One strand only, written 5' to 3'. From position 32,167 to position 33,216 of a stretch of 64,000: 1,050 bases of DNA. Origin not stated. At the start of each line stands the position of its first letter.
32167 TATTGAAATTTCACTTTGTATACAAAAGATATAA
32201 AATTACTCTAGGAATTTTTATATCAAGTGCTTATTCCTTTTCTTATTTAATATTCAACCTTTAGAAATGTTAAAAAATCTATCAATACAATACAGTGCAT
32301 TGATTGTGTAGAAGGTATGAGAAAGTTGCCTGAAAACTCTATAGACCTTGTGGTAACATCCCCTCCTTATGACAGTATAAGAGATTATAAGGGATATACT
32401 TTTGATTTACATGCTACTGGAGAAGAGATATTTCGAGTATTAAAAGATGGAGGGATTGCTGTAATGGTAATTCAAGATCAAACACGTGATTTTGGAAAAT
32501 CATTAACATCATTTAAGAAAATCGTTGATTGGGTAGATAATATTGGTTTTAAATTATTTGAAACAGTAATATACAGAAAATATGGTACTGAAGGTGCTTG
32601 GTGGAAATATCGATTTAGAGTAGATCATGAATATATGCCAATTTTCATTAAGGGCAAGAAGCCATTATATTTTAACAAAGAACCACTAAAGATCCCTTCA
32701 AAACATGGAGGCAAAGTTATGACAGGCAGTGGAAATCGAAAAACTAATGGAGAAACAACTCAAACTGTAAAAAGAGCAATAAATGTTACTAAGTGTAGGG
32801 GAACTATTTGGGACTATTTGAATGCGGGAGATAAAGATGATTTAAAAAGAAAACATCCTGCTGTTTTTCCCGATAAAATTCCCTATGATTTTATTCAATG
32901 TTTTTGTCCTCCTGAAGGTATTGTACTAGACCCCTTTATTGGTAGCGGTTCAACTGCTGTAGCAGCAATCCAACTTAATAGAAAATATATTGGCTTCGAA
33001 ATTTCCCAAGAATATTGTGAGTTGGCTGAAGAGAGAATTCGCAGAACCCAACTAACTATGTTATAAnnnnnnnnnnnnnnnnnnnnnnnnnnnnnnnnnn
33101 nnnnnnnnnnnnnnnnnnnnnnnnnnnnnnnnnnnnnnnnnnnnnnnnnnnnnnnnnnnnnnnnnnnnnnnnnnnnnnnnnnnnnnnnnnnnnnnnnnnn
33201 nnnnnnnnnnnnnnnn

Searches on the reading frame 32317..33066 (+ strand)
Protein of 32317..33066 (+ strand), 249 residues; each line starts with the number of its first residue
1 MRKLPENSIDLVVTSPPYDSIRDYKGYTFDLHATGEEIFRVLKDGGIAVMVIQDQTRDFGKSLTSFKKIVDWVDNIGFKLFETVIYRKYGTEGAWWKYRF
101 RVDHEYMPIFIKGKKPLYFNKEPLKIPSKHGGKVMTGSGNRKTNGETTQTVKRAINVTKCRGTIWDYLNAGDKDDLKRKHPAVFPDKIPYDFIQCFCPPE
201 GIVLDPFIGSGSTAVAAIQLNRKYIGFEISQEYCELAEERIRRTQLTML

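Call 4: search_protein_families(library=pfam, proteins=[window:32317-33066:+], max_evalue=1)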
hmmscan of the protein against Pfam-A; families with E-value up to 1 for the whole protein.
window:32317-33066:+ (249 aa): 8 families
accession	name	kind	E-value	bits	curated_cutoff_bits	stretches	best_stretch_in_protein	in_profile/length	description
PF01555.25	N6_N4_Mtase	-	3.9e-41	141.9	26.7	1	9-239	1-221/221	DNA methylase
PF01170.24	UPF0020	-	8.4e-05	22.8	22.3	1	3-55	114-169/197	RMKL-like, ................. domain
PF13847.12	Methyltransf_31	-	0.00025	21.2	27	1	203-246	7-53/145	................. domain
PF08241.18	Methyltransf_11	-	0.00026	22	21.2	1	4-49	56-94/95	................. domain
PF13649.12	Methyltransf_25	-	0.00073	20.6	27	1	203-245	1-45/97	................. domain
PF02086.21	MethyltransfD12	-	0.0023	18.1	22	1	202-242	23-63/253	D12 class N6 adenine-specific DNA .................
PF08242.18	Methyltransf_12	-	0.18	13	30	0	209-245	6-44/98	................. domain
PF09445.16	Methyltransf_15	-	0.19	11.7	22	0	202-238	3-39/165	RNA cap guanine-N2 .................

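Call 5: search_protein_families(library=ncbifam, proteins=[window:32317-33066:+], max_evalue=1)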
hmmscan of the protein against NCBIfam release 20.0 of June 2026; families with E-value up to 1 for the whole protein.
window:32317-33066:+ (249 aa): 5 families
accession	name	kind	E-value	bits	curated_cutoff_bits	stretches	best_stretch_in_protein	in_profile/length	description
NF010253.0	PRK13699.1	subfamily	4e-19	69.2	244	2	177-246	141-210/226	DNA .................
NF008572.0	PRK11524.1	equivalog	2.9e-17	62.7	292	1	2-243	27-258/294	adenine-specific DNA-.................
NF050803.1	DnaMtaseCcrMCaul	equivalog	4.3e-16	58.8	830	1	174-245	180-251/350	adenine-specific DNA-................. CcrM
TIGR01177.1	TIGR01177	hypoth_equivalog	4.4e-05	22.9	316.55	2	3-55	241-297/330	TIGR01177 family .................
TIGR00536.1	hemK_fam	subfamily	0.093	11.8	115.5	0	203-247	118-164/286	HemK family protein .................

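Call 6: search_protein_families(library=padloc, proteins=[window:32317-33066:+], max_evalue=1)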
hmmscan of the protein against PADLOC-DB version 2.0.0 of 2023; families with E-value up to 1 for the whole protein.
window:32317-33066:+ (249 aa): 70 families (the best 25 are shown)
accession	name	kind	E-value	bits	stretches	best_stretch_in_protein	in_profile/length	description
PDLC03714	oMTase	-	1.9e-47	160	1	6-243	21-259/279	orphan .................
PDLC03353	MTase_II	-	3e-46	156.1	1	1-244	20-253/260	Type II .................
PDLC03387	MTase_II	-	1e-36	124.6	2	74-242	136-276/289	Type II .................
PDLC03350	MTase_II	-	7.5e-36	122.1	2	163-245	220-299/312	Type II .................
PDLC03371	MTase_II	-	1.5e-33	114.5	1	1-245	22-256/260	Type II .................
PDLC03299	MTase_II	-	3.8e-28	96.8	1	2-242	27-258/296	Type II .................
PDLC03283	MTase_II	-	1.4e-24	85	3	175-244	205-274/352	Type II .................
PDLC03320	MTase_II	-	1.6e-23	81.3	1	2-244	45-277/289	Type II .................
PDLC03228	MTase_II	-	1.7e-20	71.9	2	177-246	141-210/227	Type II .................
PDLC03295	MTase_II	-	1.8e-20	71.7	2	172-246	196-271/292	Type II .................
PDLC03230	MTase_II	-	4.3e-20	70.3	1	3-238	49-279/360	Type II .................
PDLC03216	MTase_II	-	2.4e-17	61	2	175-245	189-259/364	Type II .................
PDLC03260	MTase_II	-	4.1e-17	60.1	2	164-241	234-307/349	Type II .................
PDLC03305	MTase_II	-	4.8e-17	60.4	2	160-241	168-242/513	Type II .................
PDLC03323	MTase_II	-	4.3e-16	56.9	2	167-235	221-288/330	Type II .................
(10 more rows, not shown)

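Call 9: search_protein_families(library=phrogs, proteins=[window:32317-33066:+], max_evalue=1)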
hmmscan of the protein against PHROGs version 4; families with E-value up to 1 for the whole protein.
window:32317-33066:+ (249 aa): 16 families
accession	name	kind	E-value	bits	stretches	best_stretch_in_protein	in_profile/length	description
phrog_67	-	other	5.1e-53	182.2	1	1-247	135-349/743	DNA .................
phrog_498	-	other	1e-25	91.4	1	4-243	218-422/633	DNA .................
phrog_3008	-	other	6.4e-18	65.9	1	165-243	135-213/244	DNA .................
phrog_8769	-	other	1.6e-14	54.5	1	197-244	9-56/71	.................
phrog_18293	-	other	8.6e-13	49.3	1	180-245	46-111/119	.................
phrog_23148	-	unknown function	1.1e-11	46.1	1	177-243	82-148/165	-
phrog_18146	-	other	3.7e-11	43.6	2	179-230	48-100/452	DNA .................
phrog_6025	-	other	1.3e-10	42.2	1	1-88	23-110/192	DNA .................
phrog_12517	-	unknown function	2.3e-10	41.2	1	194-243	100-149/316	-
phrog_23085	-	unknown function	1.8e-07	31.9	1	161-240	25-104/138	-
phrog_6952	-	other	2.1e-07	32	1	178-235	112-169/181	DNA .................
phrog_16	-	DNA, RNA and nucleotide metabolism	0.00028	20.2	1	190-237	858-905/986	DNA helicase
phrog_12862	-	unknown function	0.0011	19.9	1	1-54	14-68/149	-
phrog_24333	-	other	0.039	14.3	1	32-114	145-228/238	DNA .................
phrog_25425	-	unknown function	0.24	11.8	1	194-233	212-251/294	-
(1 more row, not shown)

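Call 22: search_solved_structures(query=window:32317-33066:+, max_evalue=0.001, show_alignments=1)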
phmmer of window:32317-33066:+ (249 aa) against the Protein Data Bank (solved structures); distinct sequences matched with E-value up to 0.001: 12.
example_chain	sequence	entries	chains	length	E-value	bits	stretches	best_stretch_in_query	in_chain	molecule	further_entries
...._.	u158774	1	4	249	1.3e-17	67.2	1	3-242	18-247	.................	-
8urk_A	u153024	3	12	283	1.6e-17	66.9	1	3-242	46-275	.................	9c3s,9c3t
2zie_A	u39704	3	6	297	2e-16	63.3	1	164-243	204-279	Putative modification methylase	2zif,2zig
8s9m_A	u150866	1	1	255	5.2e-16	62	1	162-243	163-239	DNA cytosine-N4 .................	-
8s9n_A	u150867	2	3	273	6.9e-16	61.6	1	162-243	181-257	DNA cytosine-N4 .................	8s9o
6pbd_A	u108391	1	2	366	5.2e-12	48.9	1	175-243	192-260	Modification methylase CcrMI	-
1boo_A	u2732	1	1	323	2.7e-11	46.5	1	178-237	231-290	PROTEIN (N-4 CYTOSINE-SPECIFIC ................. PVU II)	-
5hek_A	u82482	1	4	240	2e-08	37.1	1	177-242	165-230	Adenine specific DNA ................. (DpnA)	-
5hfj_A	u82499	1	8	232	2.1e-08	37.1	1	177-241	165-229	Adenine specific DNA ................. (DpnA)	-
1g60_A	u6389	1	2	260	3.5e-07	33.1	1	96-238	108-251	Adenine-specific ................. MboIIA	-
1eg2_A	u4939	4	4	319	1.2e-05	28.1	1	2-235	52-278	MODIFICATION METHYLASE RSRI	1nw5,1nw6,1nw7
1nw8_A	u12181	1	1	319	1.4e-05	27.8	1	2-235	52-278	MODIFICATION METHYLASE RSRI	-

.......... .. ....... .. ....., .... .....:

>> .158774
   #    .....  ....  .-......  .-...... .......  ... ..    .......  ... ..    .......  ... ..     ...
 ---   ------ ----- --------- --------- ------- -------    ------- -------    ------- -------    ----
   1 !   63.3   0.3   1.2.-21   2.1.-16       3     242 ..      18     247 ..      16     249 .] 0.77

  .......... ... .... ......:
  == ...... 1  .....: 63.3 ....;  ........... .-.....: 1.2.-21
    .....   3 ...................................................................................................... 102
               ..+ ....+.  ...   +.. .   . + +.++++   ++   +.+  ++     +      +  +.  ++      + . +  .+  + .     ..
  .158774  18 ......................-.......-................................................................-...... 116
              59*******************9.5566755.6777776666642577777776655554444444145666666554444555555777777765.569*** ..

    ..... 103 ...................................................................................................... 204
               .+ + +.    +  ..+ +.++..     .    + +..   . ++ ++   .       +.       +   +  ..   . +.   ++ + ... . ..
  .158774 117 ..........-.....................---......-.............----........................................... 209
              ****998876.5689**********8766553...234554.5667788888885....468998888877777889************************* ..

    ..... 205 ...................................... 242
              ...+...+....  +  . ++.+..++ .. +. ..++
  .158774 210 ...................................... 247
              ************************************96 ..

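Call 26: find_homologous_proteins(query=window:32317-33066:+, max_evalue=1e-20)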
Query window:32317-33066:+ (249 aa): 2873 proteins with E <= 1e-20 among 3601 candidates; the best 120 are listed.
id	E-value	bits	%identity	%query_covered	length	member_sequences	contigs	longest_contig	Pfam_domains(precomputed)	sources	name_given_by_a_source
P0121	6.6e-169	578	100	100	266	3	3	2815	PF01555.25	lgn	-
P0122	1.8e-143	494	82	100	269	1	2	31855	PF01555.25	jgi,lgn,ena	-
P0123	2.6e-142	491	81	100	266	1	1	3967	PF02086.22,PF01555.25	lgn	-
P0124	2.0e-141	488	81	100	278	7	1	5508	PF13847.13,PF13649.13,PF02086.22,PF08241.19,PF01555.25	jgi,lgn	jgi:site-specific DNA-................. (adenine-specific)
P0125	4.3e-141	487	81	98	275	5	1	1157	PF02086.22,PF01555.25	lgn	-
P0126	6.3e-139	480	82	100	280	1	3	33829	PF02086.22,PF08241.19,PF01555.25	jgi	jgi:site-specific DNA-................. (adenine-specific)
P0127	2.0e-137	475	78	100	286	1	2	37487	PF02086.22,PF09445.17,PF08241.19,PF01555.25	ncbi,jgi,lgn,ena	-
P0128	4.4e-137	474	82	97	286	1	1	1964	PF02086.22,PF01170.25,PF08241.19,PF01555.25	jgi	-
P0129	9.5e-137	472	78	100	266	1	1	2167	PF02086.22,PF01555.25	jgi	-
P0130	3.3e-136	471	73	97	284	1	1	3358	PF02086.22,PF01555.25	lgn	-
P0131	9.7e-136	469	79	97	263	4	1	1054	PF02086.22,PF09445.17,PF08241.19,PF01555.25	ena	-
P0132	1.0e-135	469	79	98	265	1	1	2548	PF01555.25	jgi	-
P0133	1.2e-135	469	79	97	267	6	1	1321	PF13847.13,PF13649.13,PF02086.22,PF08241.19,PF01555.25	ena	-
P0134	3.5e-135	467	76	99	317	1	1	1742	PF02086.22,PF01555.25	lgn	-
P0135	4.9e-135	467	76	100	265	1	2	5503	PF02086.22,PF01555.25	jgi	-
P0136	5.8e-135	467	78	99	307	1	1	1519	PF02086.22,PF01555.25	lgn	-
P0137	6.4e-135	466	80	97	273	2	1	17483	PF01555.25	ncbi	-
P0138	8.6e-135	466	76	98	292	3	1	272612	PF01555.25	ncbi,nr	ncbi:MAG: site-specific DNA-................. [Chlorobiaceae bacterium]|nr:site-specific DNA-methylt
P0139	1.3e-134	465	76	100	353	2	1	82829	PF08241.19,PF01726.23,PF01555.25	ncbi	ncbi:MAG: DNA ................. [Minisyncoccia bacterium]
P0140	1.4e-134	465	78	100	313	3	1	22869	PF01555.25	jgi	-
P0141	1.6e-134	465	77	100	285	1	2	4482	PF08241.19,PF01555.25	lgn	-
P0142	2.2e-134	465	76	99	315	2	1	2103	PF01555.25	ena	-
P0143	2.4e-134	465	78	98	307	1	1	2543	PF01555.25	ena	-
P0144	2.6e-134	464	77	100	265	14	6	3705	PF13847.13,PF08241.19,PF01555.25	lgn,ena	-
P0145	2.6e-134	464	78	98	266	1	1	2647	PF13847.13,PF01555.25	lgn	-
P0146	2.8e-134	464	80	98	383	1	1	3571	PF02086.22,PF01555.25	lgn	-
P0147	3.7e-134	464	73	100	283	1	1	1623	PF02086.22,PF01555.25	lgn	-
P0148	4.4e-134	464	76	100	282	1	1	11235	PF13847.13,PF02086.22,PF08241.19,PF01555.25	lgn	-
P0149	4.4e-134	464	79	98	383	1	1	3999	PF02086.22,PF01555.25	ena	-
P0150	7.2e-134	463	78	100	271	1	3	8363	PF02086.22,PF01555.25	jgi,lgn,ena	-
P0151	7.4e-134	463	77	99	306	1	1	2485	PF01555.25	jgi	jgi:site-specific DNA-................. (adenine-specific)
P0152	8.0e-134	463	77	100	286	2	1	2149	PF13649.13,PF02086.22,PF08241.19,PF01555.25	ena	-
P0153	1.1e-133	462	75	99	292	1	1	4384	PF01555.25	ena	-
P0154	1.2e-133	462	79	97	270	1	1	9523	PF13847.13,PF02086.22,PF01555.25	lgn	-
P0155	1.2e-133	462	77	98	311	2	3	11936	PF13649.13,PF02086.22,PF01170.25,PF08241.19,PF01555.25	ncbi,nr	ncbi:site-specific DNA-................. [Patescibacteria group bacterium]|nr:site-specific DNA-meth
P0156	1.2e-133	462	77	100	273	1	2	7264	PF01555.25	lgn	-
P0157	1.3e-133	462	76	100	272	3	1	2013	PF13847.13,PF13649.13,PF08241.19,PF01555.25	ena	-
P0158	1.5e-133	462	77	100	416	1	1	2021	PF02086.22,PF01555.25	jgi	-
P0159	1.6e-133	462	78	100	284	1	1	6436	PF01170.25,PF09445.17,PF08241.19,PF01555.25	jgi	-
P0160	2.7e-133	461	78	98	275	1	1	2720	PF02086.22,PF01555.25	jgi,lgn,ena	-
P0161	2.8e-133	461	77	100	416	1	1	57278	PF02086.22,PF01555.25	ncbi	-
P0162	3.3e-133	461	79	100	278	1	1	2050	PF13847.13,PF01170.25,PF09445.17,PF08241.19,PF01555.25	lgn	-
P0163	4.2e-133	461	75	99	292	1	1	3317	PF01555.25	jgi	jgi:site-specific DNA-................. (adenine-specific)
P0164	4.5e-133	460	77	100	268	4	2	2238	PF13847.13,PF08241.19,PF01555.25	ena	-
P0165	6.3e-133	460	78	98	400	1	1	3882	PF02086.22,PF01555.25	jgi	jgi:site-specific DNA-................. (adenine-specific)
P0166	1.1e-132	459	79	97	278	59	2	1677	PF13847.13,PF02086.22,PF08241.19,PF01555.25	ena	-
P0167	1.1e-132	459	78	98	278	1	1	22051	PF08241.19,PF01555.25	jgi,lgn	jgi:site-specific DNA-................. (adenine-specific)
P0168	1.1e-132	459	78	98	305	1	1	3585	PF01555.25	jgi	jgi:site-specific DNA-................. (adenine-specific)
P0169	1.2e-132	459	77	100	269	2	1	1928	PF01555.25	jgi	-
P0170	1.5e-132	459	75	99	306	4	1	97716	PF01555.25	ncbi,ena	-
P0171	1.6e-132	459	79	97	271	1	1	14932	PF13847.13,PF13649.13,PF02086.22,PF08241.19,PF01555.25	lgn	-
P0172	1.8e-132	458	79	98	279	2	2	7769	PF13847.13,PF13649.13,PF01170.25,PF09445.17,PF08241.19,PF01555.25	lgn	-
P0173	2.3e-132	458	78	98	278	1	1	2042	PF13847.13,PF08241.19,PF01555.25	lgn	-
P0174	2.3e-132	458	77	98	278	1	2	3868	PF01555.25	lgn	-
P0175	4.7e-132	457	76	100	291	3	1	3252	PF01555.25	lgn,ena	-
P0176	4.9e-132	457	77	100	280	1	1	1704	PF02086.22,PF08241.19,PF01555.25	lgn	-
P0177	9.1e-132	456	76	98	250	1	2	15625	PF02086.22,PF01555.25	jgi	jgi:site-specific DNA-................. (adenine-specific)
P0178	9.4e-132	456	76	100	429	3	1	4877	PF01555.25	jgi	-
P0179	1.3e-131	456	78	97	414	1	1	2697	PF01555.25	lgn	-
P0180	1.3e-131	456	76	99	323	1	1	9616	PF01555.25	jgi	jgi:site-specific DNA-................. (adenine-specific)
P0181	1.5e-131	455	77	100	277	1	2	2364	PF01555.25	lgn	-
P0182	1.5e-131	455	77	98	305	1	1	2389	PF02086.22,PF08241.19,PF01555.25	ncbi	-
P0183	1.6e-131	455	78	98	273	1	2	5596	PF08241.19,PF01555.25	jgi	-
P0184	1.7e-131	455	77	100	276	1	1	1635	PF01555.25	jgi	jgi:DNA modification methylase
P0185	1.8e-131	455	77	98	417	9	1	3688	PF01170.25,PF01555.25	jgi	-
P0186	1.9e-131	455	77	98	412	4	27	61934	PF01555.25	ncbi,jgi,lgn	-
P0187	2.0e-131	455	76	98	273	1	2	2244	PF02086.22,PF01555.25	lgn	-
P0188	2.1e-131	455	77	97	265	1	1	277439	PF01555.25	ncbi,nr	ncbi:MAG: site-specific DNA-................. [Oligoflexia bacterium]|nr:site-specific DNA-methyltra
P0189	2.2e-131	455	77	99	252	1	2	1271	PF02086.22,PF01555.25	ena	-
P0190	2.3e-131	455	76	100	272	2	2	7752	PF01555.25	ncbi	-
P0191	2.3e-131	455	74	100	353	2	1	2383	PF01726.23,PF01555.25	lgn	-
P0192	2.4e-131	455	78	98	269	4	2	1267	PF13847.13,PF13649.13,PF02086.22,PF09445.17,PF08241.19,PF01555.25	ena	-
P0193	2.8e-131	455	76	97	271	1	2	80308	PF13847.13,PF13649.13,PF02086.22,PF08241.19,PF01555.25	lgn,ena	-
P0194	2.8e-131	455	78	97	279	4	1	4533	PF01170.25,PF09445.17,PF01555.25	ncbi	-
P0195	3.0e-131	454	76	100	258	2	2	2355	PF01555.25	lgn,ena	-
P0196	3.2e-131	454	77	100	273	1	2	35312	PF08241.19,PF01555.25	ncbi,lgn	-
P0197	3.4e-131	454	73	100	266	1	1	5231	PF08241.19,PF01555.25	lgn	-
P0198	3.8e-131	454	76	100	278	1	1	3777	PF09445.17,PF08241.19,PF01555.25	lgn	-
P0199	4.4e-131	454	78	97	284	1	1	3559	PF08241.19,PF01555.25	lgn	-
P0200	4.8e-131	454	76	100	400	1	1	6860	PF01555.25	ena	-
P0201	4.8e-131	454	77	98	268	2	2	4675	PF08241.19,PF01555.25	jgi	jgi:site-specific DNA-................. (adenine-specific)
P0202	5.0e-131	454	78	98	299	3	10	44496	PF13847.13,PF02086.22,PF01170.25,PF09445.17,PF01555.25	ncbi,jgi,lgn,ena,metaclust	jgi:site-specific DNA-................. (adenine-specific)|metaclust:\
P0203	5.0e-131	454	77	97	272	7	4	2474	PF01555.25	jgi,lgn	jgi:site-specific DNA-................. (adenine-specific)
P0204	5.5e-131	454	74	100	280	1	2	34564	PF01555.25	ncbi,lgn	-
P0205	7.9e-131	453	77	97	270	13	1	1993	PF13847.13,PF13649.13,PF02086.22,PF01170.25,PF08241.19,PF01555.25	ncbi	-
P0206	8.3e-131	453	77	97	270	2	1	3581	PF13847.13,PF08241.19,PF01555.25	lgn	-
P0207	9.2e-131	453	78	97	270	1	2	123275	PF01555.25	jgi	-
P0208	9.4e-131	453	76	98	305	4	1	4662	PF01555.25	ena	-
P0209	9.5e-131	453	77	100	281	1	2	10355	PF01170.25,PF09445.17,PF08241.19,PF01555.25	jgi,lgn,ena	-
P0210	1.1e-130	453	77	98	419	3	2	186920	PF01555.25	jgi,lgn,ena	jgi:site-specific DNA-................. (adenine-specific)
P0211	1.1e-130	453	76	97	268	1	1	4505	PF02086.22,PF01555.25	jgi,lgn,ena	-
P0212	1.4e-130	452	75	98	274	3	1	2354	PF01555.25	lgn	-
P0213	1.6e-130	452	78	97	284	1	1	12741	PF01170.25,PF09445.17,PF08241.19,PF01555.25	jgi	jgi:DNA modification methylase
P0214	1.8e-130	452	75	100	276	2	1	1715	PF08241.19,PF01555.25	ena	-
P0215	2.0e-130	452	77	98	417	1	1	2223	PF02086.22,PF01555.25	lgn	-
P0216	2.1e-130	452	76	100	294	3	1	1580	PF01555.25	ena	-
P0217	2.4e-130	451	75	100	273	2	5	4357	PF08241.19,PF01555.25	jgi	-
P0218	2.5e-130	451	78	97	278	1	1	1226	PF08241.19,PF01555.25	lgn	-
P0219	2.7e-130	451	77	98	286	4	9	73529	PF13847.13,PF02086.22,PF09445.17,PF01555.25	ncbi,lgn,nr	ncbi:MAG: site-specific DNA-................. [Ignavibacteria bacterium]|nr:site-specific DNA-methyl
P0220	2.8e-130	451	75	100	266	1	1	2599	PF01555.25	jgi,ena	-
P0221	3.5e-130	451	79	97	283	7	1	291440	PF13847.13,PF02086.22,PF08241.19,PF01555.25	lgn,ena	-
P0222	3.8e-130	451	77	97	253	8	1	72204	PF13847.13,PF13649.13,PF02086.22,PF01170.25,PF08241.19,PF01555.25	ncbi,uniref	ncbi:DNA-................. [Flavobacterium sp.]|uniref:DNA-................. n=1 Tax=Flavobacterium 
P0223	3.8e-130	451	74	100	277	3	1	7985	PF01555.25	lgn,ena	-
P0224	4.0e-130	451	77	97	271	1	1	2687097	PF01555.25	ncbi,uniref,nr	ncbi:DNA-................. [Kaistella polysaccharea]|uniref:DNA-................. n=1 Tax=Kaistella 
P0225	4.0e-130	451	77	99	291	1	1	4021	PF09445.17,PF01555.25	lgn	-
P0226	4.4e-130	451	75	99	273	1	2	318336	PF01555.25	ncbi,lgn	-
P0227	4.6e-130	451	72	99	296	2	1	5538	PF02086.22,PF01555.25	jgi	jgi:DNA modification methylase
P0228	4.7e-130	450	76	98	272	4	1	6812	PF13847.13,PF02086.22,PF08241.19,PF01555.25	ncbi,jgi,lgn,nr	ncbi:MAG: site-specific DNA-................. [Flavobacteriaceae bacterium]|jgi:site-specific DNA-me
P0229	4.8e-130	450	73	100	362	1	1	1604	PF13649.13,PF02086.22,PF09445.17,PF08241.19,PF01726.23,PF01555.25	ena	-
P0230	4.8e-130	450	77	97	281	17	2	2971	PF01170.25,PF09445.17,PF08241.19,PF01555.25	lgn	-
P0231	5.0e-130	450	78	98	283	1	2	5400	PF13847.13,PF02086.22,PF01170.25,PF09445.17,PF08241.19,PF01555.25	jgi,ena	-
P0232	5.9e-130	450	75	98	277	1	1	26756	PF01555.25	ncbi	-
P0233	6.4e-130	450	75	99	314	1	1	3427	PF13649.13,PF01170.25,PF08241.19,PF01555.25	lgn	-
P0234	6.5e-130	450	73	100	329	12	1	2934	PF01555.25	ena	-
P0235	7.1e-130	450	74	100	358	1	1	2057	PF13730.13,PF09445.17,PF01726.23,PF01555.25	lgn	-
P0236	8.2e-130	450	75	100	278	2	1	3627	PF01555.25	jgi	jgi:site-specific DNA-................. (adenine-specific)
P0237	8.6e-130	450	78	97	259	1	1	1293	PF13847.13,PF13649.13,PF02086.22,PF08241.19,PF01555.25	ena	-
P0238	9.2e-130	450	77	98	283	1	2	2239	PF13847.13,PF02086.22,PF01170.25,PF09445.17,PF01555.25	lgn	-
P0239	9.6e-130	450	75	100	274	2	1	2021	PF08241.19,PF01555.25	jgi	-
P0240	1.0e-129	449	76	97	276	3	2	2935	PF02086.22,PF01170.25,PF08241.19,PF01555.25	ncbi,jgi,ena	jgi:DNA modification methylase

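Call 72: find_encoding_contigs(protein=P0121, flank=3000, max_places=5)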
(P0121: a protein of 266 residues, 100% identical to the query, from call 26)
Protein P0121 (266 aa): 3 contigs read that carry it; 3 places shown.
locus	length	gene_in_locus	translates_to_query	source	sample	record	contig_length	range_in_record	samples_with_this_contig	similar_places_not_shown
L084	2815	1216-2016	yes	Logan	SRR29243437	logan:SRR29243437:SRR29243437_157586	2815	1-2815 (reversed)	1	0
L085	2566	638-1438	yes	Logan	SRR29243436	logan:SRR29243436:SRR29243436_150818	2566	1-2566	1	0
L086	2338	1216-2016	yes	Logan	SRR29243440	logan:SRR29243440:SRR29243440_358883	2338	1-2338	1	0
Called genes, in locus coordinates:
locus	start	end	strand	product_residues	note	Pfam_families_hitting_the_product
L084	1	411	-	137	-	?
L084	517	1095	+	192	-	-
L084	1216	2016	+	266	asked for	PF01555:N6_N4_Mtase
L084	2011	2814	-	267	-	?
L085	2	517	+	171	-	?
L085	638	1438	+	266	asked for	PF01555:N6_N4_Mtase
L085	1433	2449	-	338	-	-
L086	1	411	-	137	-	?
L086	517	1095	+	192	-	-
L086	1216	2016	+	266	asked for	PF01555:N6_N4_Mtase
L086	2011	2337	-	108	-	?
